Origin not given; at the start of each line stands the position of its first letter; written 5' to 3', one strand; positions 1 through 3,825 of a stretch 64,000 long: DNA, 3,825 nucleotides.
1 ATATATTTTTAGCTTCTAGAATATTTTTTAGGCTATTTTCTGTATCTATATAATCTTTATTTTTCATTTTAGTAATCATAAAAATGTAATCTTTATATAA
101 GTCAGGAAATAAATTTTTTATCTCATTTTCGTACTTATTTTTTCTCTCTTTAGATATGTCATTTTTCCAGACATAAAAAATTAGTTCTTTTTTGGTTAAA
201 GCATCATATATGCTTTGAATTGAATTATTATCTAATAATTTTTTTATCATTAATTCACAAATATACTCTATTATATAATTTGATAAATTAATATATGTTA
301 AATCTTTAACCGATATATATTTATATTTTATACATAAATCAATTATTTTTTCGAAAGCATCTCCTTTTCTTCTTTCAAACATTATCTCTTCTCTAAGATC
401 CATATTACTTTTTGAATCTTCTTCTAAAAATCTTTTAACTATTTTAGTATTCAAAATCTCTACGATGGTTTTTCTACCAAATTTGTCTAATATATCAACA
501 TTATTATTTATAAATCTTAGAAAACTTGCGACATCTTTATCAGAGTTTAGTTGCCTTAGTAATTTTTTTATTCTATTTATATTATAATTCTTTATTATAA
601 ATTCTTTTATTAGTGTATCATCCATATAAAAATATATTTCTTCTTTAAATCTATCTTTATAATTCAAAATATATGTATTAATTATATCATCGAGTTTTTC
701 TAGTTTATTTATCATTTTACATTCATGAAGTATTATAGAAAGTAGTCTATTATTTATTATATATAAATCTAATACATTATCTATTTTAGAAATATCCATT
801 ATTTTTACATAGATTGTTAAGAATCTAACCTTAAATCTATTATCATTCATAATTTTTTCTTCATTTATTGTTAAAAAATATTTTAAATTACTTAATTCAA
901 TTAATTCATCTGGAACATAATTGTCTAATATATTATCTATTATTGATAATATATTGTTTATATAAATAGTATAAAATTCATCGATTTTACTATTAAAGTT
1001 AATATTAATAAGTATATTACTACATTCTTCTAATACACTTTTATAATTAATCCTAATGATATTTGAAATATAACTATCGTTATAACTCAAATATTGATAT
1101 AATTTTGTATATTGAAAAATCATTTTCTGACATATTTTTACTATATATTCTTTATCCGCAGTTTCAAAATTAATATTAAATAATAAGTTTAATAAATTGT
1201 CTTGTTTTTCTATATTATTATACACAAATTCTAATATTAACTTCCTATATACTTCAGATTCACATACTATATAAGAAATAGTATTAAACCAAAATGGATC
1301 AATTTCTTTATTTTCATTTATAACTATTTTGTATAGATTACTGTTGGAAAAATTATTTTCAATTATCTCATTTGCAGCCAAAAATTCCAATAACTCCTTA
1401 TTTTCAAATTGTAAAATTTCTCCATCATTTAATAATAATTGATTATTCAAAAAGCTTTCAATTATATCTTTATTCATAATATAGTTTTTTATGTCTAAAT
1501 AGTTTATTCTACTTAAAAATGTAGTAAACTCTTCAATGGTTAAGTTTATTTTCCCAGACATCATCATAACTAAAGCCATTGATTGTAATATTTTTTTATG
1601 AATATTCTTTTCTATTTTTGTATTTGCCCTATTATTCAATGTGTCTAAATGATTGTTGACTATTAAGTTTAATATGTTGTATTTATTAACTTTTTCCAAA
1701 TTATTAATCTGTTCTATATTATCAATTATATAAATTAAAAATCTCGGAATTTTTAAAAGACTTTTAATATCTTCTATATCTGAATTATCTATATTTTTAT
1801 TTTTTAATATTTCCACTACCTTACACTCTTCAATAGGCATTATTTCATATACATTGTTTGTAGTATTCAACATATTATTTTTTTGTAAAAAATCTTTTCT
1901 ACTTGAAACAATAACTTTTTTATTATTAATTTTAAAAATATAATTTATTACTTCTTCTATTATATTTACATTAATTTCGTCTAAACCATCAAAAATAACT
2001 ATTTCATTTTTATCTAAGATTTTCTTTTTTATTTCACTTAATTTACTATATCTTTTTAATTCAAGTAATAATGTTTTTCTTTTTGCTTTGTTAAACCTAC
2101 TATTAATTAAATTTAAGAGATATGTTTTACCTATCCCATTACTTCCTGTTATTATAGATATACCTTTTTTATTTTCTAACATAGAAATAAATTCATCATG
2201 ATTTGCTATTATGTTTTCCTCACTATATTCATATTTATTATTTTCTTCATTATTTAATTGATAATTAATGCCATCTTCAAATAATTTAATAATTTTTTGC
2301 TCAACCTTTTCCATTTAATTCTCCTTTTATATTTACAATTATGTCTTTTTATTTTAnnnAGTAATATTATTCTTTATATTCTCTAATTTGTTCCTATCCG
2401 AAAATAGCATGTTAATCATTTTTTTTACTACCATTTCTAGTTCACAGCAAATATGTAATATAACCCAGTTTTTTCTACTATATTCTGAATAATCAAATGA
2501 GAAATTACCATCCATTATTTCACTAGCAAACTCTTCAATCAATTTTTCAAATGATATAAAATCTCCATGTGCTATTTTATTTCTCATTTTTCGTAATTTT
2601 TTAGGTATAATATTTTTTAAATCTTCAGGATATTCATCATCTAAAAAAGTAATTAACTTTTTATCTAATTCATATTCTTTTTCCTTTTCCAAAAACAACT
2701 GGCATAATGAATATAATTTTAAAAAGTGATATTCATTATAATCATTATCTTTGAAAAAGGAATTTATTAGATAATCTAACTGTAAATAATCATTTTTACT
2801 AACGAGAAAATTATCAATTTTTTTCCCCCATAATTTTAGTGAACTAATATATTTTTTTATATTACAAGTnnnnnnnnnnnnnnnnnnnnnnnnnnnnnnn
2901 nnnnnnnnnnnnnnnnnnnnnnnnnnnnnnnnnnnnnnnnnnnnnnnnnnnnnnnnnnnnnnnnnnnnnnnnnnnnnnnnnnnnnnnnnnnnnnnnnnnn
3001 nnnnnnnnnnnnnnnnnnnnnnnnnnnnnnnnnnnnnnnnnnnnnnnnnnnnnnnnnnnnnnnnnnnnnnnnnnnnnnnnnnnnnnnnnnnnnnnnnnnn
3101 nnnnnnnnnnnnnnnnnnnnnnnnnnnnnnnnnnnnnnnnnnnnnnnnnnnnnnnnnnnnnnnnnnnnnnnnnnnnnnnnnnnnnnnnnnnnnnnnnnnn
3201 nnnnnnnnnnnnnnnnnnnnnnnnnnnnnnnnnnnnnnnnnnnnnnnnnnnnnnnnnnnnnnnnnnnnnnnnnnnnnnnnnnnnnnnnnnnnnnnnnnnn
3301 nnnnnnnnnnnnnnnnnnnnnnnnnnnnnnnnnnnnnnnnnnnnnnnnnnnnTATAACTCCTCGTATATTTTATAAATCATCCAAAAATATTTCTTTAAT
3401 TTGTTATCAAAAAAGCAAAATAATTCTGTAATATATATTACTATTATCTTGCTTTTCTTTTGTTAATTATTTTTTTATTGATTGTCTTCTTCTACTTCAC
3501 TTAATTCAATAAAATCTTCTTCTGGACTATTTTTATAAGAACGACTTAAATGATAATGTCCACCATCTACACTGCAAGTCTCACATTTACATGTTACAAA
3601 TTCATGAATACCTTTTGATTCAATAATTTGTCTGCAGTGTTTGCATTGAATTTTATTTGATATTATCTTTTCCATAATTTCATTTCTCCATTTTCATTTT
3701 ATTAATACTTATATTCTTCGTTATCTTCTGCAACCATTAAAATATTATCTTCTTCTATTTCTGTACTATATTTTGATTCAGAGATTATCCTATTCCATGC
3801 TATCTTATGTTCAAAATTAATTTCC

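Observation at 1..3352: Candidate two-gene HEPN + NACHT defense module, with the NACHT gene absent from the ORF track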

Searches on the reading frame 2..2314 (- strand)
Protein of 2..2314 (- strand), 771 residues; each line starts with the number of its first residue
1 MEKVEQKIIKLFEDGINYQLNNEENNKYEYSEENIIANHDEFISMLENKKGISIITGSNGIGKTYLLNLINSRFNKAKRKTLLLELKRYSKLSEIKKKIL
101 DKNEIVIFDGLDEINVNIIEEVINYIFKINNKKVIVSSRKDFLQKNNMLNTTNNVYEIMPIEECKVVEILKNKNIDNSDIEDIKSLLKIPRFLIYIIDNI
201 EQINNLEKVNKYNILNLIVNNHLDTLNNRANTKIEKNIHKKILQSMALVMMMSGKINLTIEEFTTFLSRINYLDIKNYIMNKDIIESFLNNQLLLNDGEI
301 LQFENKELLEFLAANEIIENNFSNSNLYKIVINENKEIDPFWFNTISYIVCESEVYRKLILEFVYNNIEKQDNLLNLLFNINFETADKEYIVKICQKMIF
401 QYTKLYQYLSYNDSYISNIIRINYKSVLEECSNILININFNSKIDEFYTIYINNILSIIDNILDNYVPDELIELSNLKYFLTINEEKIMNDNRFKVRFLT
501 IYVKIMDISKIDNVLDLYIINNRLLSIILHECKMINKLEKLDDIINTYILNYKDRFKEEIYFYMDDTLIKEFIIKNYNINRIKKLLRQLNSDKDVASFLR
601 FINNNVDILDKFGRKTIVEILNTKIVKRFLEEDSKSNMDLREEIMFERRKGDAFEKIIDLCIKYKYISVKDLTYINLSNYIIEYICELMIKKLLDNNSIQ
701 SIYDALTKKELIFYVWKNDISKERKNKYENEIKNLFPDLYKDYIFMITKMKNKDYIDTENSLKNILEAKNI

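Call 5: search_protein_families(library=pfam, proteins=[window:2-2314:-], max_evalue=1)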
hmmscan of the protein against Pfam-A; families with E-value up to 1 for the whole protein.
window:2-2314:- (771 aa): 10 families
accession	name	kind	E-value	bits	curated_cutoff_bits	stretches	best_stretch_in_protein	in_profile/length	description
PF13173.12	AAA_14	-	0.00015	22.2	27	1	51-161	3-123/129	AAA domain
PF13401.12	AAA_22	-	0.00026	21.7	27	1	49-101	4-56/130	AAA domain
PF24883.2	NPHP3_N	-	0.0012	19.5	24.8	1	36-79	6-51/164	Nephrocystin 3, N-terminal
PF00437.27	T2SSE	-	0.0016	17.6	24.9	1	37-85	129-177/370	Type II/IV secretion system protein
PF05729.18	NACHT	-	0.0018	18.5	26.7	0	53-73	3-23/167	NACHT domain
PF00005.33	ABC_tran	-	0.0095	17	25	1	50-88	11-48/137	ABC transporter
PF13245.12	AAA_19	-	0.028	15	25.1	1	49-83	10-46/134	AAA domain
PF05496.18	RuvB_N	-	0.066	13.4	27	1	54-123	37-104/159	Holliday junction DNA helicase RuvB P-loop domain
PF01656.29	CbiA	-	0.1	13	25.4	1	52-243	1-54/125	CobQ/CobB/MinD/ParA nucleotide binding domain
PF13500.12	AAA_26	-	0.39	11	27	1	77-192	79-185/198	AAA domain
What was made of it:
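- On NACHT clade of STAND NTPases (gene B): The window protein scores 18.5 bits against a cut-off of 26.7, and only the Walker A aligns (call 5).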

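Call 6: search_protein_families(library=padloc, proteins=[window:2-2314:-], max_evalue=1)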
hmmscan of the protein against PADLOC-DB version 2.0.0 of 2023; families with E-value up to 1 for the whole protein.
window:2-2314:- (771 aa): 2 families
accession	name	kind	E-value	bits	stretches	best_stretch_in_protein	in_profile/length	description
PDLC04140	mad8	-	3.6e-05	21.4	1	48-268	25-205/314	mads_8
PDLC00307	PtuA1|PtuA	-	0.016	12.2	1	46-70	18-42/424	AAA ATPase domain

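Call 7: search_protein_families(library=ncbifam, proteins=[window:2-2314:-], max_evalue=1)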
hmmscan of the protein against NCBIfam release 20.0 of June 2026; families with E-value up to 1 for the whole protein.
window:2-2314:- (771 aa): 6 families
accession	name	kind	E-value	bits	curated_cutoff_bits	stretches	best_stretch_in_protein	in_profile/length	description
TIGR03420.1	DnaA_homol_Hda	equivalog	1.3e-06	28.1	194.8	1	45-138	33-130/226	DnaA regulatory inactivator Hda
NF058535.1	antiphage_EruA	equivalog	5.4e-05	21.5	1000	1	49-319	23-305/1318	NACHT domain-containing antiphage protein EruA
NF001579.0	PRK00392.6-2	equivalog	0.068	13.2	58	1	206-260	12-67/72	DNA-directed RNA polymerase subunit omega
NF049994.1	slr1306_fam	domain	0.12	10.9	490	1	12-108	73-172/470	slr1306 family protein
TIGR03410.1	urea_trans_UrtE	equivalog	0.13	11.7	285.8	1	29-77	9-53/230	urea ABC transporter ATP-binding subunit UrtE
NF038214.1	IS21_help_AAA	equivalog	0.15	11.7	200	1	54-154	94-192/232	IS21-like element helper ATPase IstB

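Call 8: search_protein_families(library=phrogs, proteins=[window:2-2314:-], max_evalue=1)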
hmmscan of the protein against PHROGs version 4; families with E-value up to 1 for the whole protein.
window:2-2314:- (771 aa): 0 families

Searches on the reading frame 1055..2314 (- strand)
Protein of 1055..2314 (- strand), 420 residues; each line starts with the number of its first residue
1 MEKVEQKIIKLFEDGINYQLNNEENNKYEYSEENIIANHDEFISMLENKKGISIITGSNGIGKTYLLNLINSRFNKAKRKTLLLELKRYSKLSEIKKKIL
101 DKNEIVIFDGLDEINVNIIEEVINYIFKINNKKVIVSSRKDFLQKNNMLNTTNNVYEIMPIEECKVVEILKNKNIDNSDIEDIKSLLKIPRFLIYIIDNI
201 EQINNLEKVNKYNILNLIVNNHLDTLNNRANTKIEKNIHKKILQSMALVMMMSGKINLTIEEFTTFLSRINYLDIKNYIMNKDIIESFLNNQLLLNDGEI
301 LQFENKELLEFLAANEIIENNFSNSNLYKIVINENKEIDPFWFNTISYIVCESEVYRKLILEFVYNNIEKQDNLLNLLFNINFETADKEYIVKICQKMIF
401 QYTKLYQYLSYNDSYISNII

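Call 91: find_homologous_proteins(query=A6, max_evalue=0.001)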
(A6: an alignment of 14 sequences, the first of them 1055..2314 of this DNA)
Query A6 (14 sequences) (420 aa, profile of the alignment): 7 proteins with E <= 0.001 among 8000 candidates.
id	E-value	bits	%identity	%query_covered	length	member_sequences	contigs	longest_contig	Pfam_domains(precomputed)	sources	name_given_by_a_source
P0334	1.3e-180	619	71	100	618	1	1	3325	-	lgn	-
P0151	2.1e-180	618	71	100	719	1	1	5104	-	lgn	-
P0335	4.7e-171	587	50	99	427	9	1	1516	-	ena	-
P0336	2.2e-151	523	54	85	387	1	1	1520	PF13173.13,PF05729.19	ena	-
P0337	1.2e-136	474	69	78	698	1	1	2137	-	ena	-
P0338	5.2e-122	426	73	65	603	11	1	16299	-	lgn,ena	-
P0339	4.6e-91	324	54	51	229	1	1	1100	-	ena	-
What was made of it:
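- Tried and rejected: The word index was saturated by low-complexity words and returned only fragments of the same family (call 91).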

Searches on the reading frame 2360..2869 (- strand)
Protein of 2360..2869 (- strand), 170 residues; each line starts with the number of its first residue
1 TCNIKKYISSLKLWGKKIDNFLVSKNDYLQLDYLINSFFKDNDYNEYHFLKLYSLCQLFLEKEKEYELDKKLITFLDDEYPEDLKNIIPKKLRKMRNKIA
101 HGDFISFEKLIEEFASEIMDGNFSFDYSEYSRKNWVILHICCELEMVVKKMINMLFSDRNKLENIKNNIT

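Call 83: search_solved_structures(query=A5, max_evalue=10, show_alignments=4)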
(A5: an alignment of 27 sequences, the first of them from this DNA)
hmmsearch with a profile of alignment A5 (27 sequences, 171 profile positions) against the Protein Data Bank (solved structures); distinct sequences matched with E-value up to 10: 0.

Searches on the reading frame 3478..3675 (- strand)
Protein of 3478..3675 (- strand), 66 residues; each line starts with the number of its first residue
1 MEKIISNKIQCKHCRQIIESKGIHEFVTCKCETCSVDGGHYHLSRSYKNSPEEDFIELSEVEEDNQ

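Call 5: search_protein_families(library=pfam, proteins=[window:3478-3675:-], max_evalue=1)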
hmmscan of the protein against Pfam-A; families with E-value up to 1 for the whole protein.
window:3478-3675:- (66 aa): 3 families
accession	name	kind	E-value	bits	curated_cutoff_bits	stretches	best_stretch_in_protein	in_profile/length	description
PF24749.2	DUF7695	-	1.3e-23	82.9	25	1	3-62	1-58/58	Domain of unknown function (DUF7695)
PF10690.14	Myticin-prepro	-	0.042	14.5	28.5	1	10-54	35-78/98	Myticin pre-proprotein from the mussel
PF02892.21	zf-BED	-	0.42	11.1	20.6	1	5-23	13-32/44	BED zinc finger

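Call 6: search_protein_families(library=padloc, proteins=[window:3478-3675:-], max_evalue=1)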
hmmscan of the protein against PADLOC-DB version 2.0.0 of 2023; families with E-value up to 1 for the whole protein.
window:3478-3675:- (66 aa): 0 families

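Call 7: search_protein_families(library=ncbifam, proteins=[window:3478-3675:-], max_evalue=1)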
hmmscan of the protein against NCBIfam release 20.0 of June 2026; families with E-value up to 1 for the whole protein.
window:3478-3675:- (66 aa): 2 families
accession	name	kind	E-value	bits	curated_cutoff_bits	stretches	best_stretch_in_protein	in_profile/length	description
NF041259.1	mono_DmmA_fam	domain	0.013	15.8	60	1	6-46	49-89/101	dimethylamine monooxygenase subunit DmmA family protein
TIGR02652.1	TIGR02652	hypoth_equivalog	0.052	13.6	99.55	1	4-30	5-31/162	TIGR02652 family protein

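Call 8: search_protein_families(library=phrogs, proteins=[window:3478-3675:-], max_evalue=1)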
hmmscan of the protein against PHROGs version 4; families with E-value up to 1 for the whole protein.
window:3478-3675:- (66 aa): 2 families
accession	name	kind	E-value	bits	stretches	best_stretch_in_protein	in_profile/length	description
phrog_7042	-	unknown function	3.8e-05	24.8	1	9-62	5-58/62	-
phrog_33484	-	unknown function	0.12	13.3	1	3-56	43-95/142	-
